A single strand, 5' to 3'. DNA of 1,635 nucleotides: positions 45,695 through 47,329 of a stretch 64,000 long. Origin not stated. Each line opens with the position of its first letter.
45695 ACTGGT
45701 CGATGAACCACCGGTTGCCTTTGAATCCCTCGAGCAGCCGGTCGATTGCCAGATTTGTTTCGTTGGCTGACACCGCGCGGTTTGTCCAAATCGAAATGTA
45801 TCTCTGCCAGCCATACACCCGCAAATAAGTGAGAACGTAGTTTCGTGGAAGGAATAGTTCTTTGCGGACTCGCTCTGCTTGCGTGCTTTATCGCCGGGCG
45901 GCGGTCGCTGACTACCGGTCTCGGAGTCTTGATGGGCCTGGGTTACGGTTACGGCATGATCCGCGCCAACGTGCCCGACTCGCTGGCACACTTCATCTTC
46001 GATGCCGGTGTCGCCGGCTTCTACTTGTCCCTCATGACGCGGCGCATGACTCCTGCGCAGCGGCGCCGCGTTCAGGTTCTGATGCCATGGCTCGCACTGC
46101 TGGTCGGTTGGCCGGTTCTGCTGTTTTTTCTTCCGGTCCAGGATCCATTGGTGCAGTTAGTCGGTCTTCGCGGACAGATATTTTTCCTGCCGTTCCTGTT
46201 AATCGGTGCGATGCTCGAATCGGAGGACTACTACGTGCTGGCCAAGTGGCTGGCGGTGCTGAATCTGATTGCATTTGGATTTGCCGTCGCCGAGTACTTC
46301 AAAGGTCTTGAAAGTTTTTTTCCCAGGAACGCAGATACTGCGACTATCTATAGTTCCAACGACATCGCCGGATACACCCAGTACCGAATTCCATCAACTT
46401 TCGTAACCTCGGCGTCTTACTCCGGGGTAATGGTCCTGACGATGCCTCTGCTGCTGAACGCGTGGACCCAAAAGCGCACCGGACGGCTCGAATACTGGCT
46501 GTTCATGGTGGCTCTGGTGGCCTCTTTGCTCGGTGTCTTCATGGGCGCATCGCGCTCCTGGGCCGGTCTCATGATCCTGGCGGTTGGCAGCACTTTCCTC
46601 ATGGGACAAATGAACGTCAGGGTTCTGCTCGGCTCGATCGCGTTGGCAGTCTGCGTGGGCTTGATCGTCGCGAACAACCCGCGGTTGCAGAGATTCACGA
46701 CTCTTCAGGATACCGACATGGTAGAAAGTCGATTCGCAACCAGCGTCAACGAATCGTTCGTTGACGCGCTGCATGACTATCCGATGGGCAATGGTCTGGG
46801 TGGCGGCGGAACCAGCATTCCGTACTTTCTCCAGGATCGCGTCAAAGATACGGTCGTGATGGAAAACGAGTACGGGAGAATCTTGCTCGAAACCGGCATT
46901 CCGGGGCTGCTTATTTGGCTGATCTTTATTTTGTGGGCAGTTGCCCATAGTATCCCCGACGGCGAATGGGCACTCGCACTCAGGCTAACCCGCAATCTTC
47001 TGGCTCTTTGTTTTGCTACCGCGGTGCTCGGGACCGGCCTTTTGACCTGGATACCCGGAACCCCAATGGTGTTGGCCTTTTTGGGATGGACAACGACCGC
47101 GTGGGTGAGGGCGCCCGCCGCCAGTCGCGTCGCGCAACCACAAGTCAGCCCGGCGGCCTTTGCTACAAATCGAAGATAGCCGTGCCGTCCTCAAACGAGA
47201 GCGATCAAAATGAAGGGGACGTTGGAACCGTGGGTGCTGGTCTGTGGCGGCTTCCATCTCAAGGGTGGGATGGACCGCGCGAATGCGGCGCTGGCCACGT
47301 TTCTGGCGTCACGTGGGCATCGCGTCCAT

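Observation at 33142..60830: ~27-kb polysaccharide locus combining Wza/Wzc and two Wzy-like proteins with a Wzm/Wzt ABC exporter, but no flippase, primer transferase or sugar-nucleotide genes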

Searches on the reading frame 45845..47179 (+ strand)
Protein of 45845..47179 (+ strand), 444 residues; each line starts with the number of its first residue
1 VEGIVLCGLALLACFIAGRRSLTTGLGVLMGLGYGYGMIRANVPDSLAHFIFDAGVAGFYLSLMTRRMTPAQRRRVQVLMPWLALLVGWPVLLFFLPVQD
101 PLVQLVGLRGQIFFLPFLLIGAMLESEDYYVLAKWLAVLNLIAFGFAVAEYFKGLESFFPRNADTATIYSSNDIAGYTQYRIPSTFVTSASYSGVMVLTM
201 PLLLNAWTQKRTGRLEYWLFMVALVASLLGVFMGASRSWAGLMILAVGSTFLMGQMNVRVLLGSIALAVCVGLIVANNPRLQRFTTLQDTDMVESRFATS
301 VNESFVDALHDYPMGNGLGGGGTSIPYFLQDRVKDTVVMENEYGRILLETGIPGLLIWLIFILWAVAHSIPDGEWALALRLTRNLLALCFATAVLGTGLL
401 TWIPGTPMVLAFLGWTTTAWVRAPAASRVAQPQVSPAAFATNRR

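Call 4: search_protein_families(library=pfam, proteins=[window:45845-47179:+], max_evalue=0.01)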
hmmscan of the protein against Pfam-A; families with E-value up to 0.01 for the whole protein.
window:45845-47179:+ (444 aa): 1 family
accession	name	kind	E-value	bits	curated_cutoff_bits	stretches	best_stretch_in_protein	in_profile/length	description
PF04932.20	Wzy_C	-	5.9e-07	29.8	31.7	1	223-359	2-149/149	O-Antigen ligase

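Call 13: search_protein_families(library=ncbifam, proteins=[window:45845-47179:+], max_evalue=0.001)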
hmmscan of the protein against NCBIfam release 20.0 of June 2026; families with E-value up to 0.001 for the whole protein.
window:45845-47179:+ (444 aa): 1 family
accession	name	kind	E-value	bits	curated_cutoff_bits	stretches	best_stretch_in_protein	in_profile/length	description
NF012031.0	PRK15487.1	equivalog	0.00013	21.2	277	1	174-314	147-288/404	O-antigen ligase RfaL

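Call 17: find_related_loci(query=window:45845-47179:+, collection=genome_contigs, flank=10000)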
Query window:45845-47179:+ (444 aa) in genome_contigs; peptide patterns used: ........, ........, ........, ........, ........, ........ (x = any residue, [..] = any of these).
54 stretches matched a pattern; 4 encode a relative of the query (tblastn E <= 1e-3); 4 distinct loci.
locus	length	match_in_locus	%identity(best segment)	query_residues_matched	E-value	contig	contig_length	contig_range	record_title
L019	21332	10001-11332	90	1-444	0e+0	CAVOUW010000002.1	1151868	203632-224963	MAG: uncultured delta proteobacterium isolate MFD10064.bin.1.24 genome assembly, contig: contig_896, whole genome shotgu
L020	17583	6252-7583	84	1-444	0e+0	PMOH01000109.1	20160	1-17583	MAG: Deltaproteobacteria bacterium isolate palsa_1089 73.20110600_P1M.15_contig_35566, whole genome shotgun sequence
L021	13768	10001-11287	48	6-443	1e-118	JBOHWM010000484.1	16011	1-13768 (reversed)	MAG: Candidatus Binataceae bacterium isolate TC-S_metabat2.bin.135 k127_3449215, whole genome shotgun sequence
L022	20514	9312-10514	45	17-418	4e-90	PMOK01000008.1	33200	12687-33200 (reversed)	MAG: Bryobacterales bacterium isolate palsa_89 73.20110600_P1M.2_contig_5122, whole genome shotgun sequence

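Call 27: search_protein_families(library=pfam, proteins=[L022:10666-11760:+, L022:11797-12591:+, L022:12803-14350:+, L022:2857-5127:+, L022:17545-19092:+], max_evalue=0.001)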
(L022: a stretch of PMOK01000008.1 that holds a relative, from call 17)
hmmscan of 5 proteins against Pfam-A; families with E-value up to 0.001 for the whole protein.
L022:10666-11760:+ (364 aa): 4 families
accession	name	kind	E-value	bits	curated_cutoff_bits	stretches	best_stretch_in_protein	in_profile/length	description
PF00535.33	Glycos_transf_2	-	1.7e-26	93.6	23.3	1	36-207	1-167/168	Glycosyl transferase family 2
PF13641.12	Glyco_tranf_2_3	-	6.3e-14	53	27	1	33-254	1-214/230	Glycosyltransferase like family 2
PF13632.12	Glyco_trans_2_3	-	1.4e-05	25.5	27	1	121-319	2-180/198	Glycosyl transferase family group 2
PF10111.15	Glyco_tranf_2_2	-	2.2e-05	24.6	27.3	1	36-140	1-104/276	Glycosyltransferase like family 2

L022:11797-12591:+ (264 aa): 1 family
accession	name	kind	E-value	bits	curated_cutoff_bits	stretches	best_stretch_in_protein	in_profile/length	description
PF05050.19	Methyltransf_21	-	3.5e-15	57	22.7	1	60-189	1-137/173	Methyltransferase FkbM domain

L022:12803-14350:+ (515 aa): 1 family
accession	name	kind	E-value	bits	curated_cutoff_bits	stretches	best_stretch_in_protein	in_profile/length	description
PF13440.11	Polysacc_synt_3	-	1.7e-07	31.2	23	1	115-293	75-247/293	Polysaccharide biosynthesis protein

L022:2857-5127:+ (756 aa): 5 families
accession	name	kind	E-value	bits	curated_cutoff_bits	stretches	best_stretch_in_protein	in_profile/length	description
PF13614.12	AAA_31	-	2.7e-12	47.4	27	1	570-707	12-150/177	AAA domain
PF13807.11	GNVR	-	1.2e-11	44.8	27.7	1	395-474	2-81/82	G-rich domain on putative tyrosine kinase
PF01656.29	CbiA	-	1.1e-06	29.1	25.4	1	562-680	1-54/125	CobQ/CobB/MinD/ParA nucleotide binding domain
PF02706.20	Wzz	-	6.4e-05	23.6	25.5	1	50-125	10-84/91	Chain length determinant protein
PF10609.15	ParA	-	0.00021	21.3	27.1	1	559-621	3-56/246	NUBPL iron-transfer P-loop NTPase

L022:17545-19092:+ (515 aa): 4 families
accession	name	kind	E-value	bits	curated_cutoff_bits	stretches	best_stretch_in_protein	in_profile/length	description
PF00534.26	Glycos_transf_1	-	6.2e-26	91.4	26.4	1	322-473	15-166/172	Glycosyl transferases group 1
PF13692.12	Glyco_trans_1_4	-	4.6e-21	76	27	1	324-465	3-142/142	Glycosyl transferases group 1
PF20706.3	GT4-conflict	-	7.2e-10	38.8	26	1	286-424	161-308/385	Family 4 Glycosyltransferase in conflict systems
PF13439.12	Glyco_transf_4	-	6.3e-07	30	28.5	1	120-304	1-163/170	Glycosyltransferase Family 4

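Call 28: search_solved_structures(query=window:45845-47179:+, max_evalue=10, show_alignments=1)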
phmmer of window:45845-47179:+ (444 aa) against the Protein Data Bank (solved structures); distinct sequences matched with E-value up to 10: 0.

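Call 29: search_solved_structures(query=L019:1480-4434:+, max_evalue=1)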
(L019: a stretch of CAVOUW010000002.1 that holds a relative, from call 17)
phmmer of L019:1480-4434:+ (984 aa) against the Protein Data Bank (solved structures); distinct sequences matched with E-value up to 1: 99 (the best 60 are shown).
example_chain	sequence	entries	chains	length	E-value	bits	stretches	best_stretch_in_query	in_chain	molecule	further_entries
6eou_A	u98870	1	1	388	3.8e-15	58.2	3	805-957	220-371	UDP-N-acetylglucosamine--peptide N-acetylglucosaminyltransferase 110 kDa subunit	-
9qhb_A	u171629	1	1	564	4e-15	58.1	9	858-958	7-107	Engineered tetratricopeptide repeat protein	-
1w3b_A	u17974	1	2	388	5.3e-15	57.7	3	804-957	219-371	UDP-N-ACETYLGLUCOSAMINE--PEPTIDE N-ACETYLGLUCOSAMINYLTRANSFERASE 110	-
7ntf_A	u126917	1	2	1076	7.2e-14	54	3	804-964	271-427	Isoform 1 of UDP-N-acetylglucosamine--peptide N-acetylglucosaminyltransferase 110 kDa subu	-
7yeh_B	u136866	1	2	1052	3e-13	51.9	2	804-965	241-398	UDP-N-acetylglucosamine--peptide N-acetylglucosaminyltransferase 110 kDa subunit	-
7yea_A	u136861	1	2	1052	3.7e-13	51.6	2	804-964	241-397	UDP-N-acetylglucosamine--peptide N-acetylglucosaminyltransferase 110 kDa subunit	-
7obi_A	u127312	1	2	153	5.2e-10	41.2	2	882-964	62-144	CTPR-rv4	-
8bu0_A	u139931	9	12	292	6.8e-09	37.5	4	859-960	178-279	Consensus tetratricopeptide repeat protein | Crystal structure of an 8-repeat consensus TPR superhelix with Zinc. | Monomer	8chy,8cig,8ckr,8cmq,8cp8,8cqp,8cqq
9qhc_A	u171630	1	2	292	1.4e-07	33.2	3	859-958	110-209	Engineered tetratricopeptide repeat protein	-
3kd7_A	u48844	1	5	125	8.1e-07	30.6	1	856-965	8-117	CTPR390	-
1na0_A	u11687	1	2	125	1.4e-06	29.9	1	857-965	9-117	designed protein CTPR3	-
9gzg_A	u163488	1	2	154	1.6e-06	29.7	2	886-964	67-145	Engineered CTPR protein with glutamic acids for conductivity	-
6b85_J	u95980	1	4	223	3.1e-06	28.7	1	819-962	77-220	TMHC4_R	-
2wqh_A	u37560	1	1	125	9.1e-06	27.1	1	857-965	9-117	CTPR3Y3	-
6vfh_A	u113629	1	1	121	9.2e-06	27.1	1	881-961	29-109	T33_dn10A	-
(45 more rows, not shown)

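Call 30: search_protein_families(library=pfam, proteins=[L019:1393-4431:+, L019:7570-9141:+, L019:12472-13407:+, L019:13411-14760:+, L019:15936-16823:+, L019:16827-17927:+, L019:6857-7546:-, L019:9149-10312:-, L019:9989-11332:+, L019:11336-12529:+], max_evalue=0.01)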
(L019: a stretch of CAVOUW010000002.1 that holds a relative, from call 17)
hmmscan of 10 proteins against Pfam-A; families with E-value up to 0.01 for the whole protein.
L019:1393-4431:+ (1013 aa): 15 families
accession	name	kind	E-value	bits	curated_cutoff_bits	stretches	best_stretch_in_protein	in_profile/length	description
PF04932.20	Wzy_C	-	2.2e-22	79.9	31.7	1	375-547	2-149/149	O-Antigen ligase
PF14559.12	TPR_19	-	8.4e-13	48.9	25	1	900-958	5-62/68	Tetratricopeptide repeat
PF07719.23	TPR_2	-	1.2e-12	47.3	27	0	954-987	1-34/34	Tetratricopeptide repeat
PF13428.12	TPR_14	-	1.6e-12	47.2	23.5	1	923-963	4-44/44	Tetratricopeptide repeat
PF13432.12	TPR_16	-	2.6e-08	34.6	32.7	2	925-987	2-64/65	Tetratricopeptide repeat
PF13181.12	TPR_8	-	3.1e-08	33.6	25.7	0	923-952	4-33/34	Tetratricopeptide repeat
PF13176.12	TPR_7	-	9.3e-08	32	27.9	0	786-817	4-35/36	Tetratricopeptide repeat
PF13431.12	TPR_17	-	4.1e-07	30.2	24.4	1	909-940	2-33/34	Tetratricopeptide repeat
PF23914.1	TPR_CcmH_CycH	-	6.1e-06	26.6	42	1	886-987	50-154/158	Cytochrome c-type biogenesis protein H TPR domain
PF25063.1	ARM_TT21_C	-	1.1e-05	25.9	35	1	840-984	9-159/209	Tetratricopeptide repeat protein 21 C-terminal ARM domain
PF00515.34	TPR_1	-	7.5e-05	22.8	27.8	0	954-987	1-34/34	Tetratricopeptide repeat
PF13424.12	TPR_12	-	0.00046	20.8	30.1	0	787-847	9-75/77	Tetratricopeptide repeat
PF14561.12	TPR_20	-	0.007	17.1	25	0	699-738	8-47/90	Tetratricopeptide repeat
PF13371.12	TPR_9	-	0.0077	16.7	35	1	934-991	9-66/73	Tetratricopeptide repeat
PF13414.12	TPR_11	-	0.0082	16.3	26.8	0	928-963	2-37/42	TPR repeat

L019:7570-9141:+ (524 aa): 1 family
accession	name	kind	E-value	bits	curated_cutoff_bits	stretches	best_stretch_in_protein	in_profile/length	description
PF13231.12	PMT_2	-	0.00037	21.2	26.1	1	92-227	3-133/160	Dolichyl-phosphate-mannose-protein mannosyltransferase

L019:12472-13407:+ (312 aa): 2 families
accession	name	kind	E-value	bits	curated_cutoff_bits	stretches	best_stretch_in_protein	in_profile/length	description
PF01061.29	ABC2_membrane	-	7e-23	81.7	26.9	1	68-274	3-211/211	ABC-2 type transporter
PF12698.13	ABC2_membrane_3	-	0.00038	20.1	31.6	1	166-298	213-343/347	ABC-2 family transporter protein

L019:13411-14760:+ (450 aa): 5 families
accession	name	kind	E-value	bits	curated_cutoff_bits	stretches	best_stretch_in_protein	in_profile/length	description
PF00005.33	ABC_tran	-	1.6e-21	77.7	25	1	64-195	1-135/137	ABC transporter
PF14524.12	Wzt_C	-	8.6e-10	39.2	30.4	1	285-401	10-130/143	Wzt C-terminal domain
PF13304.12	AAA_21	-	3.5e-06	27.7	27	1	78-97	3-22/304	AAA domain, putative AbiEii toxin, Type IV TA system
PF13555.12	AAA_29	-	0.0024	18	27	1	70-92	18-40/61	P-loop containing region of AAA domain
PF13175.12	AAA_15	-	0.0092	16.1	32.1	0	76-99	25-48/374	AAA ATPase domain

L019:15936-16823:+ (296 aa): 1 family
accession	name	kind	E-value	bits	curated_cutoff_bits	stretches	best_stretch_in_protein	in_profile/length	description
PF05050.19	Methyltransf_21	-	3.9e-11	43.8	22.7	1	107-268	1-172/173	Methyltransferase FkbM domain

L019:16827-17927:+ (367 aa): 2 families
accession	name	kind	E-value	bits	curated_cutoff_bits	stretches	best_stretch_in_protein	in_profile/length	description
PF13579.12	Glyco_trans_4_4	-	5.5e-11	43.5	29.7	1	19-178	1-155/158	Glycosyl transferase 4-like domain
PF13439.12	Glyco_transf_4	-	2.3e-07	31.4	28.5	1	19-167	2-150/170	Glycosyltransferase Family 4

L019:6857-7546:- (230 aa): 6 families
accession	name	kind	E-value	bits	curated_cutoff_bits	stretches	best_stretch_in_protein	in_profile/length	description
PF13489.12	Methyltransf_23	-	3.5e-20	72.8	27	1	22-182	13-163/164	Methyltransferase domain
PF08241.18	Methyltransf_11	-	1.3e-11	45.4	21.2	1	35-125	1-94/95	Methyltransferase domain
PF08242.18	Methyltransf_12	-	1.4e-10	42.2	30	1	35-124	1-98/98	Methyltransferase domain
PF13649.12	Methyltransf_25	-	2.8e-08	34.7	27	1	34-122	1-97/97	Methyltransferase domain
PF13847.12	Methyltransf_31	-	2.9e-07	30.7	27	1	32-131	5-114/145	Methyltransferase domain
PF07021.18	MetW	-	6.5e-06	26.4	21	1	33-148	16-129/193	Methionine biosynthesis protein MetW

L019:9149-10312:- (388 aa): 8 families
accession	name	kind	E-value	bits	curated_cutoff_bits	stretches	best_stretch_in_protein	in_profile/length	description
PF13489.12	Methyltransf_23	-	2.5e-16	60.3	27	1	166-295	9-131/164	Methyltransferase domain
PF08241.18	Methyltransf_11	-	3.3e-13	50.5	21.2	1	181-277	1-95/95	Methyltransferase domain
PF13649.12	Methyltransf_25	-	2.7e-09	38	27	1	180-273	1-97/97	Methyltransferase domain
PF13847.12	Methyltransf_31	-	6.3e-08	32.9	27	1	178-282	5-119/145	Methyltransferase domain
PF08242.18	Methyltransf_12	-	2.8e-07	31.6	30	1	181-275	1-98/98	Methyltransferase domain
PF03848.20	TehB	-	4.3e-05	23.5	20.4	1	177-206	31-60/193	Tellurite resistance protein TehB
PF07021.18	MetW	-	0.00098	19.2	21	1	174-281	11-111/193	Methionine biosynthesis protein MetW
PF05175.20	MTS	-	0.0019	18.3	23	1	174-218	28-77/170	Methyltransferase small domain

L019:9989-11332:+ (448 aa): 1 family
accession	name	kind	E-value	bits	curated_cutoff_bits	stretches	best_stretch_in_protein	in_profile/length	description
PF04932.20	Wzy_C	-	1.5e-06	28.5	31.7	1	226-363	1-149/149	O-Antigen ligase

L019:11336-12529:+ (398 aa): 5 families
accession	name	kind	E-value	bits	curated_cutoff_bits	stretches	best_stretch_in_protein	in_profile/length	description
PF13692.12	Glyco_trans_1_4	-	1e-23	84.6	27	1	217-355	2-137/142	Glycosyl transferases group 1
PF00534.26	Glycos_transf_1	-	9e-23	81.1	26.4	1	206-355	5-153/172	Glycosyl transferases group 1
PF20706.3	GT4-conflict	-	5.9e-16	58.9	26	1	207-373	193-356/385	Family 4 Glycosyltransferase in conflict systems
PF13439.12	Glyco_transf_4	-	1.1e-14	55.3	28.5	1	29-194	2-169/170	Glycosyltransferase Family 4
PF13579.12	Glyco_trans_4_4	-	6.1e-08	33.6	29.7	1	29-190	1-158/158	Glycosyl transferase 4-like domain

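Call 37: search_protein_families(library=pfam, proteins=[L021:12584-13537:+], max_evalue=0.001)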
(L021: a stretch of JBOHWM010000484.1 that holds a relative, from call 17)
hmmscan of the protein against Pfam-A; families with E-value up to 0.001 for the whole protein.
L021:12584-13537:+ (317 aa): 1 family
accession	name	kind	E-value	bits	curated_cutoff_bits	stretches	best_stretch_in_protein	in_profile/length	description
PF01061.29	ABC2_membrane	-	1.3e-22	80.8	26.9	1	67-272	3-210/211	ABC-2 type transporter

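Call 41: find_homologous_proteins(query=window:45845-47179:+, max_evalue=0.00001)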
Query window:45845-47179:+ (444 aa): 1719 proteins with E <= 0.00001 among 8000 candidates; the best 120 are listed.
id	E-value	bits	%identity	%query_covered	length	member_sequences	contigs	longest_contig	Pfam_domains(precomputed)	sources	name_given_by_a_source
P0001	1.8e-270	916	93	100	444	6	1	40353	PF04932.21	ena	-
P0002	2.7e-270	915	92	100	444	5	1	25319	PF04932.21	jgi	jgi:hypothetical protein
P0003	8.2e-270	914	93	100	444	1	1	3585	PF04932.21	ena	-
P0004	1.0e-266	903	92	100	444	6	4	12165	PF04932.21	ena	-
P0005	6.1e-259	878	88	100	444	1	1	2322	PF04932.21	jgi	jgi:hypothetical protein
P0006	9.2e-254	861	86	100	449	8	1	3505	PF04932.21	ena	-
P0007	1.4e-252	857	85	100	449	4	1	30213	PF04932.21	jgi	jgi:hypothetical protein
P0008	5.4e-251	852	84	100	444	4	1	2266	-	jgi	jgi:hypothetical protein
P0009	8.4e-251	851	85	100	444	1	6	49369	PF04932.21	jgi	jgi:hypothetical protein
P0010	8.4e-245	831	89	93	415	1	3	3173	PF04932.21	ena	-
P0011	4.9e-244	829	89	93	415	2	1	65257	PF04932.21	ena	-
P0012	5.0e-244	829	89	93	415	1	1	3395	-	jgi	jgi:hypothetical protein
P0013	5.8e-243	825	82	100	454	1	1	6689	-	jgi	jgi:hypothetical protein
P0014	1.4e-230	784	80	100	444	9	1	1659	-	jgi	jgi:hypothetical protein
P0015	1.4e-229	781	84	93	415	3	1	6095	PF04932.21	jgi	-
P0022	1.5e-170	587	62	100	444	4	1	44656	PF04932.21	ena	-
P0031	3.4e-164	566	60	96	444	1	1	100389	PF04932.21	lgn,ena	-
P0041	5.1e-160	552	59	94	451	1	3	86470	-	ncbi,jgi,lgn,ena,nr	ncbi:MAG TPA: hypothetical protein VNE82_16965 [Candidatus Binataceae bacterium]|nr:hypothetical pro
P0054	2.4e-156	540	57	97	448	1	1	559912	PF04932.21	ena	-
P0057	3.9e-154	532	55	100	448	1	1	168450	-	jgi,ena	jgi:hypothetical protein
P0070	7.8e-130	452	53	97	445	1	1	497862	PF04932.21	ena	-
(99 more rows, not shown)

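Call 48: predict_structure(alignment_id=A1)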
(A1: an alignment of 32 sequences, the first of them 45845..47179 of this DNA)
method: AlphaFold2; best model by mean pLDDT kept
length: 444 residues; sequences in the alignment: 32
mean_pLDDT: 72.7   pTM: 0.79
mean pLDDT of the five models: 72.7, 71.1, 69.3, 68.7, 68.0
residues with pLDDT >= 90: 130; 70-90: 151; 50-70: 62; < 50: 101
segments of 3 or more residues with pLDDT < 50: 167-180, 284-333, 338-348, 396-398, 425-444
pLDDT, mean of each block of 10 residues (from residue 1): 90 96 95 86 75 93 91 93 87 68 59 86 91 95 86 64 51 43 65 88 88 86 91 75 86 81 79 71 45 38 37 33 37 49 47 77 87 87 90 59 82 91 53 42 39
secondary structure, 60 per line:
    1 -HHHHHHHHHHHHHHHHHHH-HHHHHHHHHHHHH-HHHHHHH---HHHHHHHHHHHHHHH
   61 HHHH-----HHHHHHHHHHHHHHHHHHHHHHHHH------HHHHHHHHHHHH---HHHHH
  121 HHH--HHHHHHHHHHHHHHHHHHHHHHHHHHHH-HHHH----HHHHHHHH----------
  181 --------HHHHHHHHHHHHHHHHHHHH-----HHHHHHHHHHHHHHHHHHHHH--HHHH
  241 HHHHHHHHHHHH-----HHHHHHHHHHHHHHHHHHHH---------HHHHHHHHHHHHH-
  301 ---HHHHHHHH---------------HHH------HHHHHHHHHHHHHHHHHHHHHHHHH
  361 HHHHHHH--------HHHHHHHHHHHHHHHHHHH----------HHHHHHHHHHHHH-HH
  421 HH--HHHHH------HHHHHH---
elements in order: H2-20 H22-34 H36-42 H46-64 H70-94 H101-112 H116-123 H126-153 H155-158 H163-170 H189-208 H214-234 H237-252 H258-277 H287-299 H304-311 H336-367 H376-394 H405-417 H419-422 H425-429 H436-441

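Call 50: find_encoding_contigs(protein=P0031, flank=10000, max_places=2)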
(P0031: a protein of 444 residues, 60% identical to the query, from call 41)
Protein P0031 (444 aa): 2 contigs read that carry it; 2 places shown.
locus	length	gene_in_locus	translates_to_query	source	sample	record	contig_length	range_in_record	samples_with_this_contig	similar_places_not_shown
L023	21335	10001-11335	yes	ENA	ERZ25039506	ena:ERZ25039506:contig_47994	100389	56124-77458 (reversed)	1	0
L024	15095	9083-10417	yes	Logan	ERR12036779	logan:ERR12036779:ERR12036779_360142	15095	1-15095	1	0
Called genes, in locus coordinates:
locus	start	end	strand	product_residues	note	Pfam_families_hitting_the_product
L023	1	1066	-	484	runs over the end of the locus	PF00535:Glycos_transf_2, PF07021:MetW (faint), PF01209:Ubie_methyltran (weak), PF13489:Methyltransf_23, PF08241:Methyltransf_11, PF08242:Methyltransf_12 (weak), PF13649:Methyltransf_25, PF13847:Methyltransf_31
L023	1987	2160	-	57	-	-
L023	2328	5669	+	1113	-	-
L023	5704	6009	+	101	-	-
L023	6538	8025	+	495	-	-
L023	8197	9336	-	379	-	PF01757:Acyl_transf_3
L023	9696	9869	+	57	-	-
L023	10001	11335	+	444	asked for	PF04932:Wzy_C (weak)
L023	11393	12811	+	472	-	-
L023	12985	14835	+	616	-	-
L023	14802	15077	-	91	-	-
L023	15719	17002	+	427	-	PF09594:GT87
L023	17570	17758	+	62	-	-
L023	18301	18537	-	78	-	-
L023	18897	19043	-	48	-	-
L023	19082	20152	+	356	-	PF01757:Acyl_transf_3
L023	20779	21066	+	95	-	-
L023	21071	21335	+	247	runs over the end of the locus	PF13489:Methyltransf_23, PF07021:MetW (weak), PF13847:Methyltransf_31 (weak), PF08241:Methyltransf_11, PF08242:Methyltransf_12 (weak), PF13649:Methyltransf_25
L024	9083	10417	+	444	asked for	PF04932:Wzy_C (weak)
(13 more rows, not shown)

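Call 51: fold_search(model_id=the predicted structure, library=pdb)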
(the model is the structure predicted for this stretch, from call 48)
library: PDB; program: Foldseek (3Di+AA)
matches with E <= 10: 247; with E <= 0.001: 1
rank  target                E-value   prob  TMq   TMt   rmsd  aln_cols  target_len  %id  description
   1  7tpg_B                4.3e-04  1.00  0.45  0.48   8.9       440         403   15  Single-Particle Cryo-EM Structure of the WaaL O-antigen ligase in its ligand bound state (released 2022-04-06)
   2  8p1u_A                1.4e-02  1.00  0.34  0.39  10.6       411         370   14  Structure of divisome complex FtsWIQLB (released 2024-05-22)
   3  8bh1_A                1.2e-01  0.97  0.33  0.40  10.7       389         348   14  Core divisome complex FtsWIQBL from Pseudomonas aeruginosa (released 2023-04-19)
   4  6bas                  1.9e-01  0.91  0.29  0.40  13.4       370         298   16  Crystal structure of Thermus thermophilus Rod shape determining protein RodA D255A mutant (Q5SIX3_THET8) (released 2018-03-28)
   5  3ob6_B                5.5e-01  0.08  0.13  0.13  23.9       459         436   15  Structure of AdiC(N101A) in the open-to-out Arg+ bound conformation (released 2011-03-16)
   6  6tc0_F                5.7e-01  0.08  0.13  0.07  26.7       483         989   14  Crystal structure of MMS19-CIAO1-CIAO2B CIA targeting complex (released 2020-07-29)
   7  7x0t_A                9.2e-01  0.08  0.12  0.09  25.5       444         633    9  Cryo-EM structure of human ABCD1 E630Q in the presence of C26:0-CoA and ATP (released 2023-03-22)
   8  3waj                  9.6e-01  0.14  0.18  0.11  21.8       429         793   13  Crystal structure of the Archaeoglobus fulgidus oligosaccharyltransferase (O29867_ARCFU) complex with Zn and sulfate (released 2013-10-30)
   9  1jdh_A                1.0e+00  0.06  0.12  0.11  30.5       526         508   11  CRYSTAL STRUCTURE OF BETA-CATENIN AND HTCF-4 (released 2001-12-05)
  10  5f15                  1.0e+00  0.44  0.25  0.21  17.6       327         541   16  Crystal Structure of ArnT from Cupriavidus metallidurans bound to Undecaprenyl phosphate (released 2016-02-17)
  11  9qqm                  1.0e+00  0.08  0.15  0.16  22.9       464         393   10  Auxin transporter-like protein 3 (LAX3) in the inward open state, apo (released 2025-08-13)
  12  7e9s_A                1.1e+00  0.12  0.17  0.11  21.4       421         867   12  Archaeal oligosaccharyltransferase AglB from Archaeoglobus fulgidus in complex with an inhibitory peptide and a dolich (released 2021-09-08)
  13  4ybq_B                1.1e+00  0.06  0.13  0.13  24.4       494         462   12  Rat GLUT5 with Fv in the outward-open form (released 2015-10-07)
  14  7d5p_A                1.2e+00  0.06  0.12  0.13  22.8       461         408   13  Structure of NorC transporter in an outward-open conformation in complex with a single-chain Indian camelid antibody (released 2021-06-09)
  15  7s24                  1.2e+00  0.03  0.09  0.10  24.2       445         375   14  Crystal structure of the Na+/H+ antiporter NhaA at pH 6.5 (released 2022-08-10)
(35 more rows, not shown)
